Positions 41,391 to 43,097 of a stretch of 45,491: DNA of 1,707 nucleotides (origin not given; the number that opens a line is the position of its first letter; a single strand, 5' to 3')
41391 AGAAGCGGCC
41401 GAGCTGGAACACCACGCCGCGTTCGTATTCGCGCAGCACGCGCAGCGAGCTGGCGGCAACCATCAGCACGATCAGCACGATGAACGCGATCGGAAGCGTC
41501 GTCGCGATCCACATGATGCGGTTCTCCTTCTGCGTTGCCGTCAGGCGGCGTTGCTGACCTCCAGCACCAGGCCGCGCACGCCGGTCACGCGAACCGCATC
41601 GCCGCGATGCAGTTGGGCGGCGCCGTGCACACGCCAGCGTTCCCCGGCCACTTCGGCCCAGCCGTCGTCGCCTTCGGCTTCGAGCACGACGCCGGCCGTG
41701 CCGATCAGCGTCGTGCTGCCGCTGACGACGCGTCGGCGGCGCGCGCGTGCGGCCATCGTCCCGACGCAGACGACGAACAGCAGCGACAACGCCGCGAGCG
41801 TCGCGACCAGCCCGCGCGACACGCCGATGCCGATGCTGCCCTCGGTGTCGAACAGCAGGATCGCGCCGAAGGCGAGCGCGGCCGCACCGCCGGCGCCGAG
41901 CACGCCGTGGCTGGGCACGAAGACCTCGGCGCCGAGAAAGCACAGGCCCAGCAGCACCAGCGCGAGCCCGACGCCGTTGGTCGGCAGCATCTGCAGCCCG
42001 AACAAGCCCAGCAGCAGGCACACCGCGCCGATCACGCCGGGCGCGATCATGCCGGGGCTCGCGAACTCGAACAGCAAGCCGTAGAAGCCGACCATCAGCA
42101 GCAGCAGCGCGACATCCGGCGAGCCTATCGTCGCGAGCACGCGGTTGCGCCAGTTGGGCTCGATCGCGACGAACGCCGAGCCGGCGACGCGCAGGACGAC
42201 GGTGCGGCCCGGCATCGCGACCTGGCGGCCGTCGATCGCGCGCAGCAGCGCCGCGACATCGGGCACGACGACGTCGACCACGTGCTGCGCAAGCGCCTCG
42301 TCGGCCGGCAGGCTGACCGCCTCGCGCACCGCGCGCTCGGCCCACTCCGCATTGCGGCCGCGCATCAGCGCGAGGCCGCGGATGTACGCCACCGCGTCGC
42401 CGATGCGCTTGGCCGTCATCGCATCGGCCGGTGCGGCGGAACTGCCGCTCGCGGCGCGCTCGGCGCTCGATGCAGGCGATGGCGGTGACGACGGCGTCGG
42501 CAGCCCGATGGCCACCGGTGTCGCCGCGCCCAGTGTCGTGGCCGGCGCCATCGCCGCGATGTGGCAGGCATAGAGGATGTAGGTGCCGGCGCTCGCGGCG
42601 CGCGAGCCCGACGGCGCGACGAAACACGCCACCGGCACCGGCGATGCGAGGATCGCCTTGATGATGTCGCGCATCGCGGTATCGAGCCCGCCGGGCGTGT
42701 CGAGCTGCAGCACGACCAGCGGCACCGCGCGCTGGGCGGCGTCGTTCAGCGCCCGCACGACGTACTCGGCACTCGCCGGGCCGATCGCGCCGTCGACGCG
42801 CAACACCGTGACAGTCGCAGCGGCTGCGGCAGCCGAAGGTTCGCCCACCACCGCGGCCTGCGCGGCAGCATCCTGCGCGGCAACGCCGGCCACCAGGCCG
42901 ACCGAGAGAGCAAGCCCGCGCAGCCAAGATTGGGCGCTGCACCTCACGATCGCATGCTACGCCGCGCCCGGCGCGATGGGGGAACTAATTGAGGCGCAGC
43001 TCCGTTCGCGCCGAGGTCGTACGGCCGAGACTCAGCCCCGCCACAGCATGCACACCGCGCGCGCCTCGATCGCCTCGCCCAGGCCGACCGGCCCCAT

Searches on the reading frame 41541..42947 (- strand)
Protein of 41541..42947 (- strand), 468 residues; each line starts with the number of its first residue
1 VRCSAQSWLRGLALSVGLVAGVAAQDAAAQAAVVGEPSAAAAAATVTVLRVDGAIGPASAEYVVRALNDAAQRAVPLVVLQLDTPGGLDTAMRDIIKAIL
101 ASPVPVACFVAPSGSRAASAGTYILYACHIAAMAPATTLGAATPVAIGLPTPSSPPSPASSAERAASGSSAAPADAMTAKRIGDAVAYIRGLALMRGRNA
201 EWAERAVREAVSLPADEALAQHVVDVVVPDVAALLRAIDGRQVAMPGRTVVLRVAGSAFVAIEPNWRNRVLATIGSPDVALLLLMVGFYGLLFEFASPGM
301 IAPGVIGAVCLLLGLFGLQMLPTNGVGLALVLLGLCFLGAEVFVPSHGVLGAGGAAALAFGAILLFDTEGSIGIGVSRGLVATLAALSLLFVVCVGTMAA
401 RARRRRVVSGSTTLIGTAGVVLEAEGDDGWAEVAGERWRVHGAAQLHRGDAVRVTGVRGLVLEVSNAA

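Call 85: search_protein_families(library=pfam, proteins=[window:41541-42947:-], max_evalue=0.001)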
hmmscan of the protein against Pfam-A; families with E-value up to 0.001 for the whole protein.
window:41541-42947:- (468 aa): 3 families
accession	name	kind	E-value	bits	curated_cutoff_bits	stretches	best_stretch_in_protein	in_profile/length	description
PF24961.1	NfeD_membrane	-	1.9e-24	86.4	26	1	279-392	2-117/119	NfeD integral membrane domain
PF25145.1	NfeD1b_N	-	1.4e-13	51.3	40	1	46-145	2-98/189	NfeD1b, N-terminal domain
PF01957.25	NfeD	-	2.5e-09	37.7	29.1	1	413-464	3-55/57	NfeD-like C-terminal, partner-binding domain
